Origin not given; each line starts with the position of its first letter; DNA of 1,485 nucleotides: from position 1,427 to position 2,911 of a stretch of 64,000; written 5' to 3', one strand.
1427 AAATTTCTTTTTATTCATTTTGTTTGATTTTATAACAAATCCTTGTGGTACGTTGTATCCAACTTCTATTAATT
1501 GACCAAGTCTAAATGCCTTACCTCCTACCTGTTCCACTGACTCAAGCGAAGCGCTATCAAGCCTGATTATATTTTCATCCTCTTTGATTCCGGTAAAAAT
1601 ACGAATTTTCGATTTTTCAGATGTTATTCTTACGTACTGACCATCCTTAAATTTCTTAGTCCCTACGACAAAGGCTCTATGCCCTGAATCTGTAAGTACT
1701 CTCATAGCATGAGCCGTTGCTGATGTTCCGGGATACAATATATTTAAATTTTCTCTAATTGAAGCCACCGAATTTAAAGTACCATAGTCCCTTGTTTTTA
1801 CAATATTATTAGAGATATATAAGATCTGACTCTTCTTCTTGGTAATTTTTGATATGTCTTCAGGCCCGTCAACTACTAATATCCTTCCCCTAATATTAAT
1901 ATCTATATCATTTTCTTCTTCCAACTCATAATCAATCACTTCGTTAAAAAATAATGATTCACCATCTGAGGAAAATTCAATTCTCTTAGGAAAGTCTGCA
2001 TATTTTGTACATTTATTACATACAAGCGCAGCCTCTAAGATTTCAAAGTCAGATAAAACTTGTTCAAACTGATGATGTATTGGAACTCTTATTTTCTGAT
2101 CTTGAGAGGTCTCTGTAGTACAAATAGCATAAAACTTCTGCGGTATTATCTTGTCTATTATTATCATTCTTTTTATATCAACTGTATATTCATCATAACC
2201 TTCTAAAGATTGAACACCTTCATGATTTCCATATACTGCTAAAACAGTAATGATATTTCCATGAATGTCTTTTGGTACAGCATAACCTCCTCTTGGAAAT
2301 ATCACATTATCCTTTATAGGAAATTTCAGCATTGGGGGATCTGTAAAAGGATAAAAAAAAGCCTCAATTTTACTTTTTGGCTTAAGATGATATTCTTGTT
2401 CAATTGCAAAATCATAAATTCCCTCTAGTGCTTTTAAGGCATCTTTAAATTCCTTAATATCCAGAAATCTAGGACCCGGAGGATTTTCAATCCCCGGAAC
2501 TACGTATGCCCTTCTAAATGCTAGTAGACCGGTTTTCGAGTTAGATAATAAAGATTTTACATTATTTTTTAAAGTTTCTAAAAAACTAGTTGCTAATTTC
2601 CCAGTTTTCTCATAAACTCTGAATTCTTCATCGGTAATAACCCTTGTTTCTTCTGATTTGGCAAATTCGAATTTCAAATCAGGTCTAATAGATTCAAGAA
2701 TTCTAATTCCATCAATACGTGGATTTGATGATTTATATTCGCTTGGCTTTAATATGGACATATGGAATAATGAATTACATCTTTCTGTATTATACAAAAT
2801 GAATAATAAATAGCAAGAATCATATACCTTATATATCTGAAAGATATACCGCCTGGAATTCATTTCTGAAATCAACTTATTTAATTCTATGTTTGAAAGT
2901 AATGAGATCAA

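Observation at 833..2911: Dikinase-like protein with the His-swivel domain before the ATP-grasp nucleotide-binding domain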

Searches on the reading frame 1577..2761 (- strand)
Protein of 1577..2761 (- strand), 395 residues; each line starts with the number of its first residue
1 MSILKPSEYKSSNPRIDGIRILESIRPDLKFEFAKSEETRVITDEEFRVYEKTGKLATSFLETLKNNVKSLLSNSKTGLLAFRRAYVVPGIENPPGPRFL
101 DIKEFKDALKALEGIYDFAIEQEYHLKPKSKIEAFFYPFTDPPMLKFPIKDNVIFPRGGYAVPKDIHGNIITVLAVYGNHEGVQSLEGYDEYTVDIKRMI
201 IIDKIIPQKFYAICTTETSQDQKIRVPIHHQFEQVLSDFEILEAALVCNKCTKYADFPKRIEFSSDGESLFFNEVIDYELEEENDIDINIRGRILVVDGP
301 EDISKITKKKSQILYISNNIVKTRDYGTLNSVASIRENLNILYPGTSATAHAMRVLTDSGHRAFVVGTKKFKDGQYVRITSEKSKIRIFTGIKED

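Call 36: predict_structure(alignment_id=A3)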
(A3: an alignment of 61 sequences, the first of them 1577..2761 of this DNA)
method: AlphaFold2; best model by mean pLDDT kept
length: 395 residues; sequences in the alignment: 61
mean_pLDDT: 90.3   pTM: 0.76
mean pLDDT of the five models: 90.3, 89.5, 89.1, 89.0, 88.3
residues with pLDDT >= 90: 253; 70-90: 124; 50-70: 17; < 50: 1
segments of 3 or more residues with pLDDT < 50: none
pLDDT, mean of each block of 10 residues (from residue 1): 93 95 92 91 97 96 97 91 95 88 95 98 96 94 79 89 96 92 80 97 96 84 90 96 98 97 89 93 75 95 90 92 84 89 75 80 88 93 81 59
secondary structure, 60 per line:
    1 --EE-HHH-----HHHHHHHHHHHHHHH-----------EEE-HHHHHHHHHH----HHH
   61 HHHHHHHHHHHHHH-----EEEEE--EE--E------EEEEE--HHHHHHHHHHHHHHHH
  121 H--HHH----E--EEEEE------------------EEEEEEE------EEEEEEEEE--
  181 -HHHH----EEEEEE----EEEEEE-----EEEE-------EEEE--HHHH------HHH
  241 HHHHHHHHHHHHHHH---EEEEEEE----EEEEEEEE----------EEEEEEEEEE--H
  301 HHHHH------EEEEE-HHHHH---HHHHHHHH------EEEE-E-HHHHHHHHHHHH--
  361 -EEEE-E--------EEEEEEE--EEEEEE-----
elements in order: H14-28 E40-42 H44-53 H58-74 E80-84 E98-102 H105-121 E134-138 E157-163 E170-178 H182-185 E190-195 E200-205 E211-214 E222-225 H228-231 H238-255 E259-265 E270-277 E288-297 H300-305 E312-316 H318-322 H326-333 E340-343 H347-358 E362-365 E376-382 E385-390

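Call 40: fold_search(model_id=the predicted structure, library=pdb)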
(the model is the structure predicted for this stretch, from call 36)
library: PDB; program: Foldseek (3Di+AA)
matches with E <= 10: 389; with E <= 0.001: 26
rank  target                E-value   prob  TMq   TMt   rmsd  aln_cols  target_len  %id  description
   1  5hv3                  4.2e-14  1.00  0.48  0.24  10.6       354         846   13  Rifampin phosphotransferase G527Y mutant in complex with AMPPNP from Listeria monocytogenes (released 2016-03-30)
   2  5hv1                  1.1e-12  1.00  0.47  0.23   8.4       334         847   16  Rifampin phosphotransferase in complex with AMPPNP and rifampin from Listeria monocytogenes (released 2016-03-30)
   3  5hv6_A                3.1e-12  1.00  0.47  0.59   9.1       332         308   15  The ATP binding domain of rifampin phosphotransferase from Listeria monocytogenes (released 2016-03-30)
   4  2ols                  1.1e-11  1.00  0.59  0.35   8.3       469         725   14  The crystal structure of the phosphoenolpyruvate synthase from Neisseria meningitidis (released 2007-02-20)
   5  5fbs                  1.6e-11  1.00  0.53  0.28   6.7       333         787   15  Crystal structure of rifampin phosphotransferase RPH-Lm from Listeria monocytogenes in complex with ADP and magnesium (released 2016-01-13)
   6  5hv2                  2.1e-11  1.00  0.49  0.25   7.0       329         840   15  Rifampin phosphotransferase G527Y mutant from Listeria monocytogenes (released 2016-03-30)
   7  5hv6_B                3.8e-11  1.00  0.49  0.65   8.6       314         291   13  The ATP binding domain of rifampin phosphotransferase from Listeria monocytogenes (released 2016-03-30)
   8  9goj                  1.5e-09  1.00  0.47  0.55   6.0       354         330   12  Crystal structure of HpeI from Rhodococcus rhodochrous GD02 (released 2025-05-21)
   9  1kbl                  4.0e-06  1.00  0.56  0.28   7.9       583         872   10  PYRUVATE PHOSPHATE DIKINASE (released 2002-01-30)
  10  2x0s                  1.3e-05  1.00  0.45  0.23   8.9       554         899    8  3.0 A RESOLUTION CRYSTAL STRUCTURE OF GLYCOSOMAL PYRUVATE PHOSPHATE DIKINASE FROM TRYPANOSOMA BRUCEI (released 2009-12-29)
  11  5jvl_A                1.9e-05  1.00  0.37  0.19  13.4       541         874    9  C4-type pyruvate phospate dikinase: nucleotide binding domain with bound ATP analogue (released 2017-04-05)
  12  2r82                  2.2e-05  1.00  0.42  0.21  15.1       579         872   10  Pyruvate phosphate dikinase (PPDK) triple mutant R219E/E271R/S262D adapts a second conformational state (released 2008-01-01)
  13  1vbh                  2.8e-05  1.00  0.34  0.17  14.7       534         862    9  Pyruvate Phosphate Dikinase with bound Mg-PEP from Maize (released 2005-03-08)
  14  5fbt                  3.3e-05  1.00  0.39  0.22  10.1       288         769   14  Crystal structure of rifampin phosphotransferase RPH-Lm from Listeria monocytogenes in complex with rifampin (released 2015-12-30)
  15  1ggo                  5.8e-05  1.00  0.58  0.29   7.1       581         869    9  T453A MUTANT OF PYRUVATE, PHOSPHATE DIKINASE (released 2001-01-10)
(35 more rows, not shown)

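Call 42: search_protein_representatives(alignment_id=A4)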
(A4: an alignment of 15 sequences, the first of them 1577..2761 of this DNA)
Query: 15 sequences, 392 profile positions. Proteins with E-value up to 0.001 (for the whole library): 605; up to 1e-10: 93; up to 1e-30: 57. The best 150 are listed.
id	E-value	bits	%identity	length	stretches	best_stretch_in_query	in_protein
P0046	3.2e-163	559.4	-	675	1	1-391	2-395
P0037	1.4e-162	557.2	-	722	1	2-389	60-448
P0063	5.1e-148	509.3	-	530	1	2-388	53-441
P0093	4.3e-143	493.1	-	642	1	2-391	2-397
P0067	8.8e-140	482.2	-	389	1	1-373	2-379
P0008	1.3e-136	471.8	-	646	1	2-388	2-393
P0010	5.2e-126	436.9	-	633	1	2-388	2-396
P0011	9.0e-125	432.8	-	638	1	1-386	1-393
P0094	1.1e-111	389.7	-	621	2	2-387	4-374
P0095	2.9e-103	362.0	-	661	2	2-389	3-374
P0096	2.3e-95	336.0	-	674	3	1-389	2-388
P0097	4.4e-94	331.8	-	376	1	1-385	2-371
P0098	3.3e-91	322.3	-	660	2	2-387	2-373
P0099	1.9e-86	306.7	-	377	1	2-376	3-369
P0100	1.7e-85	303.5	-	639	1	3-388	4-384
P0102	2.2e-71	257.0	-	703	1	3-387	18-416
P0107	5.9e-63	229.3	-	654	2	1-373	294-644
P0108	1.0e-62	228.5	-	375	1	2-387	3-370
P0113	1.2e-55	205.3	-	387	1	2-384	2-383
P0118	9.8e-51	189.1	-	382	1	11-378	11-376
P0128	1.0e-42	162.6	-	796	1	3-386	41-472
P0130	3.7e-42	160.8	-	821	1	14-381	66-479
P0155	1.6e-20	89.6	-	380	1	3-375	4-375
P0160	3.2e-16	75.4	-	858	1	4-364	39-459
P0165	5.3e-14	68.1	-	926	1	14-356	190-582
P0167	1.0e-12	63.9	-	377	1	3-383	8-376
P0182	7.6e-10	54.4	-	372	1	7-376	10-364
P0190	4.3e-09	52.0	-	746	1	154-277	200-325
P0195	5.5e-09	51.6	-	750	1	156-283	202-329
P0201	7.8e-09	51.1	-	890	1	159-264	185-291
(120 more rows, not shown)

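Call 43: search_protein_families(library=pfam, proteins=[P0102, P0128, P0130, P0097, P0107, P0165, P0190, P0201, P0195, P0160], max_evalue=0.001)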
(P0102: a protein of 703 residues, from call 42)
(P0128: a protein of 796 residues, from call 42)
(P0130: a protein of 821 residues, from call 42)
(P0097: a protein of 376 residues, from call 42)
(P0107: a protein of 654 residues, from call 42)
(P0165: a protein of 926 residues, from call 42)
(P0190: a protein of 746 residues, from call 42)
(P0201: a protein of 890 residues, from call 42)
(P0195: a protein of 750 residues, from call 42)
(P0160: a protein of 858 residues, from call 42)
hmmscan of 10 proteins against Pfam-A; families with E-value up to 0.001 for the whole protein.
P0102 (703 aa): 1 family
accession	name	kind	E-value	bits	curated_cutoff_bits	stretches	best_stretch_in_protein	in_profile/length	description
PF01326.24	PPDK_N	-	6.6e-45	154.3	27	2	436-652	2-230/328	Pyruvate phosphate dikinase, AMP/ATP-binding domain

P0128 (796 aa): 1 family
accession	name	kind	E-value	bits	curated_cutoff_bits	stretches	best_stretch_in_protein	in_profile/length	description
PF01326.24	PPDK_N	-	3e-29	102.8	27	1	498-794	3-307/328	Pyruvate phosphate dikinase, AMP/ATP-binding domain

P0130 (821 aa): 1 family
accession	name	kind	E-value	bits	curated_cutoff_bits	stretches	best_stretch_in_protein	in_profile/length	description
PF01326.24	PPDK_N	-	5.6e-27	95.3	27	1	509-820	2-308/328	Pyruvate phosphate dikinase, AMP/ATP-binding domain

P0097 (376 aa): 1 family
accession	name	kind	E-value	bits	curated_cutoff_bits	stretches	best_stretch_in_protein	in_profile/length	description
PF01326.24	PPDK_N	-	1.5e-08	34.8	27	1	115-236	157-282/328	Pyruvate phosphate dikinase, AMP/ATP-binding domain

P0107 (654 aa): 1 family
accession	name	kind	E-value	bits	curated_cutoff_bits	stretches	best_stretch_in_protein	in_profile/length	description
PF01326.24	PPDK_N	-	4.7e-65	220.5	27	2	22-239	2-234/328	Pyruvate phosphate dikinase, AMP/ATP-binding domain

P0165 (926 aa): 1 family
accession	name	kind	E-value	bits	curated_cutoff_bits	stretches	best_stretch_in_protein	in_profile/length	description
PF01326.24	PPDK_N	-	4.6e-18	66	27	1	638-873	5-241/328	Pyruvate phosphate dikinase, AMP/ATP-binding domain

P0190 (746 aa): 3 families
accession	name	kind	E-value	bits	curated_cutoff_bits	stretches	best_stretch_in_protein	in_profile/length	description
PF01326.24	PPDK_N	-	3.5e-71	240.6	27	1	20-329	2-321/328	Pyruvate phosphate dikinase, AMP/ATP-binding domain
PF02896.24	PEP-utilizers_C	-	2e-21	76.9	22.8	1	547-741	90-283/293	PEP-utilising enzyme, PEP-binding domain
PF00391.29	PEP-utilizers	-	4.2e-20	71.6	23.1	1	371-440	3-72/72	PEP-utilising enzyme, mobile domain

P0201 (890 aa): 2 families
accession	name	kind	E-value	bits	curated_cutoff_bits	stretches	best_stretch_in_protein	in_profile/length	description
PF01326.24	PPDK_N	-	1.4e-49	169.6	27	1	96-303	98-314/328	Pyruvate phosphate dikinase, AMP/ATP-binding domain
PF00391.29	PEP-utilizers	-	9.5e-19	67.2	23.1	1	815-885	2-72/72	PEP-utilising enzyme, mobile domain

P0195 (750 aa): 3 families
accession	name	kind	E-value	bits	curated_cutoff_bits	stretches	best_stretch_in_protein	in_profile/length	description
PF01326.24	PPDK_N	-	4.1e-62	210.8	27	1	25-317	8-310/328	Pyruvate phosphate dikinase, AMP/ATP-binding domain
PF02896.24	PEP-utilizers_C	-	3.3e-38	132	22.8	1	456-744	16-291/293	PEP-utilising enzyme, PEP-binding domain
PF00391.29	PEP-utilizers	-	3.7e-19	68.5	23.1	1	364-433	3-72/72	PEP-utilising enzyme, mobile domain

P0160 (858 aa): 1 family
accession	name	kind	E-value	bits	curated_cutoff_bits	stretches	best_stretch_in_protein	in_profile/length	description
PF01326.24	PPDK_N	-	4.7e-18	66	27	1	521-854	4-309/328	Pyruvate phosphate dikinase, AMP/ATP-binding domain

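Call 46: search_protein_families(library=pfam, proteins=[P0108, P0099, P0113, P0118, P0155, P0167, P0182, P0107, P0097], max_evalue=1)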
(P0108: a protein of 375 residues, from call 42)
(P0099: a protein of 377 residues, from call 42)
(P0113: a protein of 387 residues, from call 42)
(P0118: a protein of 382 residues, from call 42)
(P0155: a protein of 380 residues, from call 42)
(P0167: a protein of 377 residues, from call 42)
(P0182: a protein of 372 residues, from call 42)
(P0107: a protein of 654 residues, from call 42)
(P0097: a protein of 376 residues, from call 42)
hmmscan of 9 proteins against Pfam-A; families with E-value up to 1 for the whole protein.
P0108 (375 aa): 2 families
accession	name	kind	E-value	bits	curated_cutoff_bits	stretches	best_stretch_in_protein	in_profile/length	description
PF01326.24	PPDK_N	-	1.5e-09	38.1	27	1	124-251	166-303/328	Pyruvate phosphate dikinase, AMP/ATP-binding domain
PF00391.29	PEP-utilizers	-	0.01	15.8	23.1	1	319-351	24-56/72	PEP-utilising enzyme, mobile domain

P0099 (377 aa): 1 family
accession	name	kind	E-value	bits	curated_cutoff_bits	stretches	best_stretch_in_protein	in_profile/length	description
PF01326.24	PPDK_N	-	5.7e-08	32.8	27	1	159-274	193-314/328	Pyruvate phosphate dikinase, AMP/ATP-binding domain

P0113 (387 aa): 1 family
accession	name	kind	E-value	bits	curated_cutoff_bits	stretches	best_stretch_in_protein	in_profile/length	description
PF01326.24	PPDK_N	-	1.1e-10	41.8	27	1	114-266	157-316/328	Pyruvate phosphate dikinase, AMP/ATP-binding domain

P0118 (382 aa): 2 families
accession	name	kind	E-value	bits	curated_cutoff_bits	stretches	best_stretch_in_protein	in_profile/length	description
PF01326.24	PPDK_N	-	1.7e-07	31.3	27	1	125-238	167-285/328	Pyruvate phosphate dikinase, AMP/ATP-binding domain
PF09666.16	Sororin_middle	-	0.049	14.3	23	1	36-104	55-110/155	Sororin, middle region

P0155 (380 aa): 2 families
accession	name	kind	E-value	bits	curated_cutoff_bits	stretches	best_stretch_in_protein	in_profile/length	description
PF01326.24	PPDK_N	-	8.5e-10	38.8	27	1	121-241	166-295/328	Pyruvate phosphate dikinase, AMP/ATP-binding domain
PF04760.21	IF2_N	-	0.12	12.6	25.3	0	353-379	24-50/53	Translation initiation factor IF-2, N-terminal region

P0167 (377 aa): 3 families
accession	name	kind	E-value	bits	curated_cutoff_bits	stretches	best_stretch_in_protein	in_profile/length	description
PF01326.24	PPDK_N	-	1.6e-17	64.2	27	2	122-258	157-302/328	Pyruvate phosphate dikinase, AMP/ATP-binding domain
PF00391.29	PEP-utilizers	-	0.00011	22.1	23.1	1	304-354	3-50/72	PEP-utilising enzyme, mobile domain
PF16173.10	DUF4874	-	0.0024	18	30.1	1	39-89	29-78/159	Domain of unknown function (DUF4874)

P0182 (372 aa): 3 families
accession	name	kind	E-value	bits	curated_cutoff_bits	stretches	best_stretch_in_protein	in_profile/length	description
PF01326.24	PPDK_N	-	1.1e-16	61.5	27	1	46-269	70-316/328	Pyruvate phosphate dikinase, AMP/ATP-binding domain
PF00391.29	PEP-utilizers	-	1.1e-06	28.6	23.1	1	299-363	3-67/72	PEP-utilising enzyme, mobile domain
PF08970.15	Sda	-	0.32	11.2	22.6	0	112-127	11-26/45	Sporulation inhibitor A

P0107 (654 aa): 1 family
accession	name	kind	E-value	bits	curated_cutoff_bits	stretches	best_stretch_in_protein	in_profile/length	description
PF01326.24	PPDK_N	-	4.7e-65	220.5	27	3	22-239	2-234/328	Pyruvate phosphate dikinase, AMP/ATP-binding domain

P0097 (376 aa): 1 family
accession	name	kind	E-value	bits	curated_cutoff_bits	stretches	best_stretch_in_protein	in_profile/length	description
PF01326.24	PPDK_N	-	1.5e-08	34.8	27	1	115-236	157-282/328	Pyruvate phosphate dikinase, AMP/ATP-binding domain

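Call 51: find_related_loci(query=A4, collection=genome_contigs, flank=6000)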
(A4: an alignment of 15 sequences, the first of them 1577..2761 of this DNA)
Query A4 (395 aa) in genome_contigs; peptide patterns used: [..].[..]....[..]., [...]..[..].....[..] (x = any residue, [..] = any of these).
73 stretches matched a pattern; 16 encode a relative of the query (tblastn E <= 1e-3); 16 distinct loci.
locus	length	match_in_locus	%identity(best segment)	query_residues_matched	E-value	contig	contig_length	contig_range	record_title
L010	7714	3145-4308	42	1-388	9e-99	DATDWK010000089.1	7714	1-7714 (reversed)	MAG TPA_asm: Candidatus Dojkabacteria bacterium isolate SMAG_U8108 k141_1522548, whole genome shotgun sequence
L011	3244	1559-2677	45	8-383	7e-97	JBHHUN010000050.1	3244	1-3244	MAG: Candidatus Dojkabacteria bacterium isolate S.5.sp3_bin.15 NODE_14525_length_3244_cov_6.028849, whole genome shotgun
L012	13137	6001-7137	44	7-388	1e-89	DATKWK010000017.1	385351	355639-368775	MAG TPA_asm: Candidatus Bathyarchaeia archaeon isolate SMAG_U14161 k141_4541970, whole genome shotgun sequence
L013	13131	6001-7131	42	9-388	2e-88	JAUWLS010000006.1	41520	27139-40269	MAG: Candidatus Shapirobacteria bacterium isolate CSMAG_2378 CSMAG_2378_k141_1852117_length_41520_cov_8.9948, whole geno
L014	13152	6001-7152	39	3-388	6e-87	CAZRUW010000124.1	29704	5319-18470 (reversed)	MAG TPA_asm: uncultured Gammaproteobacteria bacterium isolate SRP271791_co1_61 genome assembly, contig: k141_157918, who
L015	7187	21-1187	46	1-388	1e-117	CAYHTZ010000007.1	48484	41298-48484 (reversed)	MAG TPA_asm: uncultured Candidatus Saccharibacteria bacterium isolate ERP119705_co17_339 genome assembly, contig: NODE_6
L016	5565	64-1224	39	3-388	4e-82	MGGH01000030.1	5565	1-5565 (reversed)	MAG: Candidatus Woesebacteria bacterium RIFCSPHIGHO2_01_FULL_39_23 rifcsphigho2_01_scaffold_45617, whole genome shotgun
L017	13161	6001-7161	37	3-388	7e-80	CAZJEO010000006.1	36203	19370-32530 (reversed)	MAG TPA_asm: Candidatus Woesearchaeota archaeon isolate binchicken_co136_1 genome assembly, contig: NODE_526_length_3620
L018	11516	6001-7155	38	3-389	9e-78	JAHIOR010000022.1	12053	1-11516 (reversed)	MAG: Patescibacteria group bacterium isolate KR13_S3.mb.140 KR13_S3.mb.140_k141_156882, whole genome shotgun sequence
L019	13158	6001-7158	38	3-388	2e-77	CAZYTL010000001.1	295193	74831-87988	MAG TPA_asm: uncultured Gammaproteobacteria bacterium isolate SRP323688_co1_138 genome assembly, contig: NODE_51_length_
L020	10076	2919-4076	38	3-388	8e-77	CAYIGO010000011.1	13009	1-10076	MAG TPA_asm: uncultured Gammaproteobacteria bacterium isolate ERP119705_co22_108 genome assembly, contig: NODE_3837_leng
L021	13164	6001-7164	38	2-388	3e-75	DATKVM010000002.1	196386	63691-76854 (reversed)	MAG TPA_asm: Patescibacteria group bacterium isolate SMAG_U14133 k141_1057891, whole genome shotgun sequence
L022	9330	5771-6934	36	2-388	2e-74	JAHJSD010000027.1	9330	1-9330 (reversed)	MAG: Patescibacteria group bacterium isolate OS_PC_MetaG.mb.184 OS_PC_MetaG.mb.184_k141_273305, whole genome shotgun seq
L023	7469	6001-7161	37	3-388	2e-74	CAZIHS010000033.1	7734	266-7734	MAG TPA_asm: uncultured Gammaproteobacteria bacterium isolate binchicken_co16_148 genome assembly, contig: NODE_15501_le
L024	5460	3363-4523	37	2-388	1e-71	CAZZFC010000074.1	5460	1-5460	MAG TPA_asm: uncultured Candidatus Saccharibacteria bacterium isolate binchicken_co387_616 genome assembly, contig: NODE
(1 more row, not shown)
